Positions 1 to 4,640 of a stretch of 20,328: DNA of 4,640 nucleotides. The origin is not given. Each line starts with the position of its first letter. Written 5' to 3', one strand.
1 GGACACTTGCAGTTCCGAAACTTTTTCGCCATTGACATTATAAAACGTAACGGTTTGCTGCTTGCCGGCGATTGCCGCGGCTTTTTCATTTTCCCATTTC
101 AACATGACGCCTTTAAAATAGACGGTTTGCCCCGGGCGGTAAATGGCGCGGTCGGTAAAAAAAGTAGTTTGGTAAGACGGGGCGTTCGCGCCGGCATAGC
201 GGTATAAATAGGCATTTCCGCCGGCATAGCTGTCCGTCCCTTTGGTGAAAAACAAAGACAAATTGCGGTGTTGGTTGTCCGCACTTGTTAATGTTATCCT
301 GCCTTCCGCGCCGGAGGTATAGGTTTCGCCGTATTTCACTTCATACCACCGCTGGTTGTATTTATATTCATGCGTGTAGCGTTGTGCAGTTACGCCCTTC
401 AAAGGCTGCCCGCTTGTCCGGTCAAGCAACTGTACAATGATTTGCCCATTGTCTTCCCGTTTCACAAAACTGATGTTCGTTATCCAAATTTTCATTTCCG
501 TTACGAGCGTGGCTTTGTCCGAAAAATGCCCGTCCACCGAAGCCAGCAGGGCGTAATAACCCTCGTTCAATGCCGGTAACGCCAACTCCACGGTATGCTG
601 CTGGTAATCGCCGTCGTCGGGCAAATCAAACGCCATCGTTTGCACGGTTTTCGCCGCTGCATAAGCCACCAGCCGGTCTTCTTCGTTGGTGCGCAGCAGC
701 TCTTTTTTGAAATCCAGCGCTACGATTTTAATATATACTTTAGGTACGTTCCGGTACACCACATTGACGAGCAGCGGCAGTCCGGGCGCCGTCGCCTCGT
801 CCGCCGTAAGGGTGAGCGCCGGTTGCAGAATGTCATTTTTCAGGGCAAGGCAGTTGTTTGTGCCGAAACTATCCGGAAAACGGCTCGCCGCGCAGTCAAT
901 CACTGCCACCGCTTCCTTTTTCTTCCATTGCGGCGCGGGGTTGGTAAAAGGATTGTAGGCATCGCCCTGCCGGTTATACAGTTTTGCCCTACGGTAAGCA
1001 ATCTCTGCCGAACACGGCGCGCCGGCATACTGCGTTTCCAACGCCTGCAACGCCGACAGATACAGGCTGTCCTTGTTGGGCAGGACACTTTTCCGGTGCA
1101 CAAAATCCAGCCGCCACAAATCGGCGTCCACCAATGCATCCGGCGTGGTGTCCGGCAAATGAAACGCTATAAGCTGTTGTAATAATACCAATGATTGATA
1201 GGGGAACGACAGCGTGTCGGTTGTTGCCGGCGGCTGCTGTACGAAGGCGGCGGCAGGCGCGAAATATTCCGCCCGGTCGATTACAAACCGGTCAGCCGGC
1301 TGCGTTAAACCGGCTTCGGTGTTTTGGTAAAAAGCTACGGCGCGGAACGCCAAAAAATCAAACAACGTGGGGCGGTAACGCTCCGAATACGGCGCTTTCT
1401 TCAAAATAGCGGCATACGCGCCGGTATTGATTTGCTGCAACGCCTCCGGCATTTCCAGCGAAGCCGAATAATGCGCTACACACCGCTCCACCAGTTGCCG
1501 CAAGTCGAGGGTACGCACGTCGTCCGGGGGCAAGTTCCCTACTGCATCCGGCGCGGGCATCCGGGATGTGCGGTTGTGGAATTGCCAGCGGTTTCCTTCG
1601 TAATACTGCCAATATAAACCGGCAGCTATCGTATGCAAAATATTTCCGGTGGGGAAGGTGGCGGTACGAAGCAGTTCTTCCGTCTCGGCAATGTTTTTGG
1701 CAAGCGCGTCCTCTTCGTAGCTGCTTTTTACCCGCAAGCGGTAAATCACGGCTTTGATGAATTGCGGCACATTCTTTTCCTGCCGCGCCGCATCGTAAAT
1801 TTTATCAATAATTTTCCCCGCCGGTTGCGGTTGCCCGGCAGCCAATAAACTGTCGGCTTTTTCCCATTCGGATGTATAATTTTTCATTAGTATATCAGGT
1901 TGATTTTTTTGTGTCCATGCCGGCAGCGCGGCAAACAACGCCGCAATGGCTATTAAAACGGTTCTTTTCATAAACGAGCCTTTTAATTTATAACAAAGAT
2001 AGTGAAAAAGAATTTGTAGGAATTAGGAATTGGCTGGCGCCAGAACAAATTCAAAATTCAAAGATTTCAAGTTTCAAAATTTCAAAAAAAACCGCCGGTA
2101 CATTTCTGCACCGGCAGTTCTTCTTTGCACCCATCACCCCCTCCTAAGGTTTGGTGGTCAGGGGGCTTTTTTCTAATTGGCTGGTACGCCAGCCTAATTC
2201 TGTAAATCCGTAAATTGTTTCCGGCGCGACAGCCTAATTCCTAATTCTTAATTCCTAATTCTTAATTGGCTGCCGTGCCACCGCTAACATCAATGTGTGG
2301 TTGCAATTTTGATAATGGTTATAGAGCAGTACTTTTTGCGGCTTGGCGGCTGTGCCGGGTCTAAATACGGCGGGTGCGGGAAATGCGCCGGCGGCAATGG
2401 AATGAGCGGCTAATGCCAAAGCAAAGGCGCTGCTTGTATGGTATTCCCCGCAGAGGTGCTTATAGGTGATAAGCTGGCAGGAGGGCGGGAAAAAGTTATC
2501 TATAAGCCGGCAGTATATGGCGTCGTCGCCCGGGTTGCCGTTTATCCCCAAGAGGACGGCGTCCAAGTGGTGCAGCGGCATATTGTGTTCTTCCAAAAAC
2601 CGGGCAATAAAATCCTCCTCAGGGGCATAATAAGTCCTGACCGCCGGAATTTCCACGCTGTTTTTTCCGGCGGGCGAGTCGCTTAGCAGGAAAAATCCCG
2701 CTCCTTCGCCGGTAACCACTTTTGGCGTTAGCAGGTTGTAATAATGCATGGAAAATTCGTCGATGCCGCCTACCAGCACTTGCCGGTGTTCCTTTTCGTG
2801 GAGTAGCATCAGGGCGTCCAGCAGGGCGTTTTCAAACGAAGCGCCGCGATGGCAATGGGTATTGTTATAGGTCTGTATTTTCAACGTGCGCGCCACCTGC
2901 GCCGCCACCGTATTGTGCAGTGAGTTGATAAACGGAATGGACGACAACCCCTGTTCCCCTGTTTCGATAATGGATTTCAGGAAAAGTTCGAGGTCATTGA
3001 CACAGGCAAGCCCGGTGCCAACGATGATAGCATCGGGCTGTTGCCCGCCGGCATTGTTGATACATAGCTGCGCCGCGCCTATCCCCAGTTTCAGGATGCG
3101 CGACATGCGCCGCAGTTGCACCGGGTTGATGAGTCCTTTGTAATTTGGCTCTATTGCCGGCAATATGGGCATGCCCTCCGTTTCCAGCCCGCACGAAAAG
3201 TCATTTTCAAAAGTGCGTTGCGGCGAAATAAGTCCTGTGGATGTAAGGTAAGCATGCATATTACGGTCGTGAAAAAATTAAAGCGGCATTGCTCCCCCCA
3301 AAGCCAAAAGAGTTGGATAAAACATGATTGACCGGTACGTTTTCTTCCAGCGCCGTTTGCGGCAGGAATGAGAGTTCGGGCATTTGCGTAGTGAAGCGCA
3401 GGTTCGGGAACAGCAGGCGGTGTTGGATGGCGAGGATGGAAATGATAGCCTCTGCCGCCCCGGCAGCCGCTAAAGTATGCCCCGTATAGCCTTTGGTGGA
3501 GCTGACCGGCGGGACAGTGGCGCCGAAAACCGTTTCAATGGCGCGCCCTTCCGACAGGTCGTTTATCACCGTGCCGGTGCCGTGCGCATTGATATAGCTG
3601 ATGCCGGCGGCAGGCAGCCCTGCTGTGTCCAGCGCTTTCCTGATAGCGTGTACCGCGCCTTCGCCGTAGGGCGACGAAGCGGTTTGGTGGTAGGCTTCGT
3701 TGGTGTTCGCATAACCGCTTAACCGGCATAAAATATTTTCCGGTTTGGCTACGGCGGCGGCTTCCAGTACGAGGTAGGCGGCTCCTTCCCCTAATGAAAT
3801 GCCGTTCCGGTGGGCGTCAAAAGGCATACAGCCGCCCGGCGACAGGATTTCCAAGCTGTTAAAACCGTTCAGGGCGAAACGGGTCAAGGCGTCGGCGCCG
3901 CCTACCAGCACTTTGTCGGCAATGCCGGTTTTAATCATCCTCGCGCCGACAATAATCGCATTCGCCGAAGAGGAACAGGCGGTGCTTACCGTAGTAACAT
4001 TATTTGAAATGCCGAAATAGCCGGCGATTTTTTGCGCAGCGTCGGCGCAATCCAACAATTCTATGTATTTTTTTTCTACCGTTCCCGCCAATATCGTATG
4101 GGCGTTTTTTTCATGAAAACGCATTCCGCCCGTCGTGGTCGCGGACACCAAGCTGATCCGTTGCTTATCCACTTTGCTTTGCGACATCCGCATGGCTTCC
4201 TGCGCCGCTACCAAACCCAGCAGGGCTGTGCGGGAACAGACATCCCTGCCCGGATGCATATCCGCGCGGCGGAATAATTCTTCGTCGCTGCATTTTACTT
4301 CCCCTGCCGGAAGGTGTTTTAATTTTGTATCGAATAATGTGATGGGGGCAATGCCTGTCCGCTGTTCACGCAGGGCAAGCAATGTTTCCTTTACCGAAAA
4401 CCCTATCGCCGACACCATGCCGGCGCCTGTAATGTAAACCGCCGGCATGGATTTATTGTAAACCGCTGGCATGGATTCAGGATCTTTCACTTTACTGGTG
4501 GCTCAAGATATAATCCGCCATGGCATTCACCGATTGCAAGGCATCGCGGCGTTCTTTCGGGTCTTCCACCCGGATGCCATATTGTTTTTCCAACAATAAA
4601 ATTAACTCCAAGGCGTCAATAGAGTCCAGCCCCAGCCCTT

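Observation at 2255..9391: Compact eight-gene cluster that looks like an uncharacterised fatty-acid/type-II-PKS-like pathway with its own ABC exporter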

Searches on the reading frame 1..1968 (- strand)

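Call 39: search_protein_families(library=pfam, proteins=[window:1-1968:-], max_evalue=0.001)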
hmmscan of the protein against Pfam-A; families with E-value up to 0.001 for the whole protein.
window:1-1968:- (656 aa): 1 family
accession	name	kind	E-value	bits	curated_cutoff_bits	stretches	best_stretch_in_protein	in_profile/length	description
PF01835.25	MG2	-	2e-09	38.1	32.8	1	603-654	4-52/96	MG2 domain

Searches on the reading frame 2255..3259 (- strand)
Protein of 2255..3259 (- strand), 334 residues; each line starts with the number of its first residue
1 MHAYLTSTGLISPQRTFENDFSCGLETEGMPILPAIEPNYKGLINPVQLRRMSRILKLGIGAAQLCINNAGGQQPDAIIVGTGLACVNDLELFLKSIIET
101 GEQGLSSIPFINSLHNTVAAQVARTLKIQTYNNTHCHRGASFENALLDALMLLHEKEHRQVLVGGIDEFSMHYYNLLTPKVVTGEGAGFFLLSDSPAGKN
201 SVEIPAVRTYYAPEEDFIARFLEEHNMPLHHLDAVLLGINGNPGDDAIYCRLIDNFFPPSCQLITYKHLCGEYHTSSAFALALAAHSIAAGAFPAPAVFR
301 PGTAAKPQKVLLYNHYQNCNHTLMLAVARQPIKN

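Call 4: search_protein_families(library=pfam, proteins=[window:2255-3259:-], max_evalue=0.01)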
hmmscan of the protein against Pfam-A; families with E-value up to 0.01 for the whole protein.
window:2255-3259:- (334 aa): 1 family
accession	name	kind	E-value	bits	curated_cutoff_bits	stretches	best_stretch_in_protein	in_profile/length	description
PF13723.12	Ketoacyl-synt_2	-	2e-06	28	25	1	43-189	21-161/223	Beta-ketoacyl synthase, N-terminal domain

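Call 5: search_protein_families(library=ncbifam, proteins=[window:2255-3259:-], max_evalue=0.01)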
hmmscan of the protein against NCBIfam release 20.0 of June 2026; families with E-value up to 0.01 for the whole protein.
window:2255-3259:- (334 aa): 3 families
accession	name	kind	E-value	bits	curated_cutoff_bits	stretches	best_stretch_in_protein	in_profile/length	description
TIGR03150.1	fabF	equivalog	1.6e-07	30.3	493.75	1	42-168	58-190/407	beta-ketoacyl-ACP synthase II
NF005589.0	PRK07314.1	subfamily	4.5e-06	25.7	387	1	41-168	60-193/413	beta-ketoacyl-ACP synthase II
NF004970.0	PRK06333.1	subfamily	0.0026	16.6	525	1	43-167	70-201/424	beta-ketoacyl-ACP synthase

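Call 23: list_cluster_members(proteins=[L003:7437-8351:+, window:2255-3259:-, window:7819-8214:-, window:8219-9355:-, window:3261-4448:-, window:4492-4752:-])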
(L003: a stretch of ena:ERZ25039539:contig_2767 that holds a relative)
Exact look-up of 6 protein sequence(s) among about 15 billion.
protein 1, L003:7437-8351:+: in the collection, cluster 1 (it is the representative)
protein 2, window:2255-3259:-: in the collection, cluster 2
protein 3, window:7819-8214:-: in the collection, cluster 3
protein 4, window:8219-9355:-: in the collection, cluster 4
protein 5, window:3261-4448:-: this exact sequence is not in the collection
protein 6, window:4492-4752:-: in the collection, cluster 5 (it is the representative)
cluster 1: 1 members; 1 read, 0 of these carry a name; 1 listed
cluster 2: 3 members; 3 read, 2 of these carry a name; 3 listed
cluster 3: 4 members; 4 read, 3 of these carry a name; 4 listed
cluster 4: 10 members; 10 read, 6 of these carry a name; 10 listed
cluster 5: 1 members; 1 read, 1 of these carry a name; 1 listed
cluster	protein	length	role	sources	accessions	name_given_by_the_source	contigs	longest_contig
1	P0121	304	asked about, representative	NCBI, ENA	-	-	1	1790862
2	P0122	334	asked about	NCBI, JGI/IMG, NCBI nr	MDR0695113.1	MAG: beta-ketoacyl synthase chain length factor [Prevotellaceae bacterium] | 3-oxoacyl-(acyl-carrier-protein) synthase | beta-ketoacyl synthase chain length factor [Prevotellaceae bacterium]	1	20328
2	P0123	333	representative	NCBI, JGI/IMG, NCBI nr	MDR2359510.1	MAG: beta-ketoacyl synthase chain length factor [Prevotellaceae bacterium] | 3-oxoacyl-(acyl-carrier-protein) synthase | beta-ketoacyl synthase chain length factor [Prevotellaceae bacterium]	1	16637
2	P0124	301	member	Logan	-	-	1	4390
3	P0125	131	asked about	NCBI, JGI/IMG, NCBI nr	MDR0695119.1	MAG: hypothetical protein LBF81_07460 [Prevotellaceae bacterium] | hypothetical protein | hypothetical protein [Prevotellaceae bacterium]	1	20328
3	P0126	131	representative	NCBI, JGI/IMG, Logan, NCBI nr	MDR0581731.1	MAG: hypothetical protein LBG31_02090 [Prevotellaceae bacterium] | hypothetical protein | hypothetical protein [Prevotellaceae bacterium]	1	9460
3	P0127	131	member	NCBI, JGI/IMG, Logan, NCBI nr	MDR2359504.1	MAG: hypothetical protein LBD87_06890 [Prevotellaceae bacterium] | hypothetical protein | hypothetical protein [Prevotellaceae bacterium]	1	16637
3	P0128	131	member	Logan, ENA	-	-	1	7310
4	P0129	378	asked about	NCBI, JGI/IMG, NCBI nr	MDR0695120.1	MAG: beta-ketoacyl-ACP synthase III [Prevotellaceae bacterium] | 3-oxoacyl-[acyl-carrier-protein] synthase-3 | beta-ketoacyl-ACP synthase III [Prevotellaceae bacterium]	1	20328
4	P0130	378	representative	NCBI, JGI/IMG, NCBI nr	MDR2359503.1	MAG: beta-ketoacyl-ACP synthase III [Prevotellaceae bacterium] | 3-oxoacyl-[acyl-carrier-protein] synthase-3 | beta-ketoacyl-ACP synthase III [Prevotellaceae bacterium]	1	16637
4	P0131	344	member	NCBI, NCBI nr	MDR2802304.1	MAG: beta-ketoacyl-ACP synthase III, partial [Prevotellaceae bacterium] | beta-ketoacyl-ACP synthase III [Prevotellaceae bacterium]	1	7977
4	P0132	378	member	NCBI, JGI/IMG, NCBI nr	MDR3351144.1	MAG: beta-ketoacyl-ACP synthase III [Prevotellaceae bacterium] | 3-oxoacyl-[acyl-carrier-protein] synthase-3 | beta-ketoacyl-ACP synthase III [Prevotellaceae bacterium]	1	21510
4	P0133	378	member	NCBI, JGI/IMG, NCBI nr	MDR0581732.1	MAG: beta-ketoacyl-ACP synthase III [Prevotellaceae bacterium] | 3-oxoacyl-[acyl-carrier-protein] synthase-3 | beta-ketoacyl-ACP synthase III [Prevotellaceae bacterium]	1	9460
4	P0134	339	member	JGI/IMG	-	3-oxoacyl-[acyl-carrier-protein] synthase-3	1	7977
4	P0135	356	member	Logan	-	-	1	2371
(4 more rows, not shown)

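Call 41: search_solved_structures(query=window:2255-3259:-, max_evalue=1, show_alignments=2)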
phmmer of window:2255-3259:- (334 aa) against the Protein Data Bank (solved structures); distinct sequences matched with E-value up to 1: 3.
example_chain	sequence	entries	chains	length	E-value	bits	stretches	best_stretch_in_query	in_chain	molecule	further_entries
1j3n_A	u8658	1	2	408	0.011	18.4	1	42-167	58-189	3-oxoacyl-(acyl-carrier protein) synthase II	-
6qsp_B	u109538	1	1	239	0.033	16.9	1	94-199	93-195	Uncharacterized protein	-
6bc0_A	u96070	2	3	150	0.67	12.6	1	145-204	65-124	Rho guanine nucleotide exchange factor 28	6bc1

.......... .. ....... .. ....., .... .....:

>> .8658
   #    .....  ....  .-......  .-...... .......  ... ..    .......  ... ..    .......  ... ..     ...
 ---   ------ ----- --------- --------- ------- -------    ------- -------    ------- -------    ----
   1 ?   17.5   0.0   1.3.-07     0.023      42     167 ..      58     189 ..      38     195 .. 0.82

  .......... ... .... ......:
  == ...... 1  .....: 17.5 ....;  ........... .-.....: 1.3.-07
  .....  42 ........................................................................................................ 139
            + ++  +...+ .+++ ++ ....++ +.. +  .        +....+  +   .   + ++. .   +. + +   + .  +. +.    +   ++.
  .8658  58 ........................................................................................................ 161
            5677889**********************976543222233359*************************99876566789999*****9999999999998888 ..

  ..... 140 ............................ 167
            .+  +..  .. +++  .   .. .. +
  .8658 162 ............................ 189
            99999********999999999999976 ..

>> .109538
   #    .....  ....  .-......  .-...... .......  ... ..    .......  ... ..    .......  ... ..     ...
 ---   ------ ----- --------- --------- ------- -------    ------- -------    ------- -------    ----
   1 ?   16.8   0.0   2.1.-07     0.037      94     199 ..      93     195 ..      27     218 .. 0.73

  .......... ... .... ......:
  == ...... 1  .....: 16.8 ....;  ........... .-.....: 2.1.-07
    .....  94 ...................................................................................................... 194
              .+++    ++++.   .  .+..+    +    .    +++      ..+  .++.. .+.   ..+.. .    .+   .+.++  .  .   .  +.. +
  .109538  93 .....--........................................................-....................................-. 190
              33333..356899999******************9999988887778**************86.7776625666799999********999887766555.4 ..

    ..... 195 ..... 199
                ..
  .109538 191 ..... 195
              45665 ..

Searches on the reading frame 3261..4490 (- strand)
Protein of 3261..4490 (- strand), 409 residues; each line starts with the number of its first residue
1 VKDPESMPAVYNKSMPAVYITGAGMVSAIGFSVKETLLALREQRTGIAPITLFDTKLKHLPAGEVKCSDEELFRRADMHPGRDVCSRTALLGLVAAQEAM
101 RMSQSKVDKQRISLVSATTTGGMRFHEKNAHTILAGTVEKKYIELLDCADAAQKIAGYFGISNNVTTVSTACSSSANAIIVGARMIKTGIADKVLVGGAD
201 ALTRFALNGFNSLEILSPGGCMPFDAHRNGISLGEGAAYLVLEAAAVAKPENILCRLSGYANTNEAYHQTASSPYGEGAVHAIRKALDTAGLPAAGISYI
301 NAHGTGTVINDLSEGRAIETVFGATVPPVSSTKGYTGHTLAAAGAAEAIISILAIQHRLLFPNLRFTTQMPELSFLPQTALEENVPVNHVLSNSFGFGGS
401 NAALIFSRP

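Call 4: search_protein_families(library=pfam, proteins=[window:3261-4490:-], max_evalue=0.01)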
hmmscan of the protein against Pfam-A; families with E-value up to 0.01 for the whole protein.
window:3261-4490:- (409 aa): 4 families
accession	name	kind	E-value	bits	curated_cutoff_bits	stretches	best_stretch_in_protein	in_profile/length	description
PF02801.28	Ketoacyl-synt_C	-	3.9e-31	108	20.8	1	255-366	2-118/119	Beta-ketoacyl synthase, C-terminal domain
PF00109.32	ketoacyl-synt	-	6.8e-25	88.6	20.8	1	17-245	3-249/252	Beta-ketoacyl synthase, N-terminal domain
PF00108.29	Thiolase_N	-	4.9e-06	26.5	26.4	1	152-204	63-117/260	Thiolase, N-terminal domain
PF08545.16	ACP_syn_III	-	8e-05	22.9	24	1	168-205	3-40/80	3-Oxoacyl-[acyl-carrier-protein (ACP)] synthase III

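Call 5: search_protein_families(library=ncbifam, proteins=[window:3261-4490:-], max_evalue=0.01)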
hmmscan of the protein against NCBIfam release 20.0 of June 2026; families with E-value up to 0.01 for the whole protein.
window:3261-4490:- (409 aa): 41 families (the best 25 are shown)
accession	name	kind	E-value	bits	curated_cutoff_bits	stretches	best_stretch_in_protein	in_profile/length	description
NF006618.0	PRK09185.1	subfamily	2e-98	330.1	407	1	15-408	2-392/394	beta-ketoacyl-ACP synthase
TIGR03150.1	fabF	equivalog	8.6e-84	281.6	493.75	1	18-406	3-406/407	beta-ketoacyl-ACP synthase II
NF005589.0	PRK07314.1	subfamily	2.4e-80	270.3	387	1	15-408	3-411/413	beta-ketoacyl-ACP synthase II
NF006274.0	PRK08439.1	equivalog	7.5e-70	235.8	621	1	16-408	2-405/406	beta-ketoacyl-ACP synthase II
NF004970.0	PRK06333.1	subfamily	7.7e-66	222.7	525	1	17-408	5-421/424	beta-ketoacyl-ACP synthase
NF004618.0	PRK05952.1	equivalog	6.9e-64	216.1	455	1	17-407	3-381/384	beta-ketoacyl-ACP synthase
NF058662.1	cispenta_AmcF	equivalog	1.3e-63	215.2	325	1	18-407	2-368/369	cispentacin biosynthesis acyltransferase subunit AmcF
NF005076.0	PRK06501.1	equivalog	6.4e-63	213.1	629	1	14-408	9-422/425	beta-ketoacyl-ACP synthase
NF005935.0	PRK07967.1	equivalog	2.7e-53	181.3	630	1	17-408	3-403/406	beta-ketoacyl-ACP synthase I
NF006587.0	PRK09116.1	equivalog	2.4e-51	174.8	470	1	18-408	4-406/408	beta-ketoacyl-ACP synthase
NF005916.1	PRK07910.1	equivalog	6.1e-51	173.6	560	1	10-408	6-417/418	KasA/KasB family beta-ketoacyl-ACP synthase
NF005490.0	PRK07103.1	equivalog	3.3e-48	164.8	445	1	14-408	2-412/414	polyketide beta-ketoacyl:acyl carrier protein synthase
NF006434.0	PRK08722.1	equivalog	1.5e-47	162.4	759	1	17-408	5-413/414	beta-ketoacyl-ACP synthase II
NF045894.1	PKS_plus_SDR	equivalog_domain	1.9e-29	102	1740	1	152-405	153-423/1515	type I polyketide synthase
NF041183.1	Pks2_ls1_myc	equivalog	2.3e-26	91.1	2400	1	149-372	150-377/2086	sulfolipid-1 biosynthesis phthioceranic/hydroxyphthioceranic acid synthase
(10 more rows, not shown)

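Call 40: search_solved_structures(query=window:3261-4448:-, max_evalue=1e-20, show_alignments=1)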
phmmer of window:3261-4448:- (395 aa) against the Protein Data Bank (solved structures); distinct sequences matched with E-value up to 1e-20: 100 (the best 60 are shown).
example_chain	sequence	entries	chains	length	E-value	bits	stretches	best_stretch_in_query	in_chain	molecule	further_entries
6qsp_A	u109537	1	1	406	3.4e-58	200.8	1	3-392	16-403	Beta-ketoacyl synthase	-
1ox0_A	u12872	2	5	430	1.7e-57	198.6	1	4-394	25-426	Beta ketoacyl-acyl carrier protein synthase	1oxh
3o04_A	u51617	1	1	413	1e-56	196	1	4-394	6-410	beta-keto-acyl carrier protein synthase II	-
5sxo_A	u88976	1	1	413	1.2e-56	195.8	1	4-394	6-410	3-oxoacyl-[acyl-carrier-protein] synthase 2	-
2rjt_A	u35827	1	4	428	2.6e-56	194.6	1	4-394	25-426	Beta-ketoacyl-ACP synthase II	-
2alm_A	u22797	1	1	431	3.5e-56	194.2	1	4-394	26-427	3-oxoacyl-(acyl-carrier-protein) synthase II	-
7f28_B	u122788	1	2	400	3.1e-55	191.1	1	73-393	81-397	Putative 3-oxoacyl-[ACP] synthase FabV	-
2gqd_A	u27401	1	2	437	2.2e-54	188.3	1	4-394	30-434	3-oxoacyl-[acyl-carrier-protein] synthase 2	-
8z5c_A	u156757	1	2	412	6.6e-54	186.7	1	3-394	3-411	3-oxoacyl-[acyl-carrier-protein] synthase 2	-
8z5d_A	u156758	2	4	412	5.9e-53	183.6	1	3-394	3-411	3-oxoacyl-[acyl-carrier-protein] synthase 2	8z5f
8z5e_A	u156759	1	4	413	6e-53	183.6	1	3-394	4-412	3-oxoacyl-[acyl-carrier-protein] synthase 2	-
1j3n_A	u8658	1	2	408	7.6e-53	183.2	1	3-394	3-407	3-oxoacyl-(acyl-carrier protein) synthase II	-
6okg_A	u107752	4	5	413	3.7e-52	181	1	4-394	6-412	3-oxoacyl-[acyl-carrier-protein] synthase 2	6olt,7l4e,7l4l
1b3n_A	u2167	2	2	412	4.1e-52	180.8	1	4-394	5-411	PROTEIN (KETOACYL ACYL CARRIER PROTEIN SYNTHASE 2) | BETA-KETOACYL ACP SYNTHASE II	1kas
2gfw_A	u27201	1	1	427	4.7e-52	180.6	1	4-394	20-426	3-oxoacyl-[acyl-carrier-protein] synthase 2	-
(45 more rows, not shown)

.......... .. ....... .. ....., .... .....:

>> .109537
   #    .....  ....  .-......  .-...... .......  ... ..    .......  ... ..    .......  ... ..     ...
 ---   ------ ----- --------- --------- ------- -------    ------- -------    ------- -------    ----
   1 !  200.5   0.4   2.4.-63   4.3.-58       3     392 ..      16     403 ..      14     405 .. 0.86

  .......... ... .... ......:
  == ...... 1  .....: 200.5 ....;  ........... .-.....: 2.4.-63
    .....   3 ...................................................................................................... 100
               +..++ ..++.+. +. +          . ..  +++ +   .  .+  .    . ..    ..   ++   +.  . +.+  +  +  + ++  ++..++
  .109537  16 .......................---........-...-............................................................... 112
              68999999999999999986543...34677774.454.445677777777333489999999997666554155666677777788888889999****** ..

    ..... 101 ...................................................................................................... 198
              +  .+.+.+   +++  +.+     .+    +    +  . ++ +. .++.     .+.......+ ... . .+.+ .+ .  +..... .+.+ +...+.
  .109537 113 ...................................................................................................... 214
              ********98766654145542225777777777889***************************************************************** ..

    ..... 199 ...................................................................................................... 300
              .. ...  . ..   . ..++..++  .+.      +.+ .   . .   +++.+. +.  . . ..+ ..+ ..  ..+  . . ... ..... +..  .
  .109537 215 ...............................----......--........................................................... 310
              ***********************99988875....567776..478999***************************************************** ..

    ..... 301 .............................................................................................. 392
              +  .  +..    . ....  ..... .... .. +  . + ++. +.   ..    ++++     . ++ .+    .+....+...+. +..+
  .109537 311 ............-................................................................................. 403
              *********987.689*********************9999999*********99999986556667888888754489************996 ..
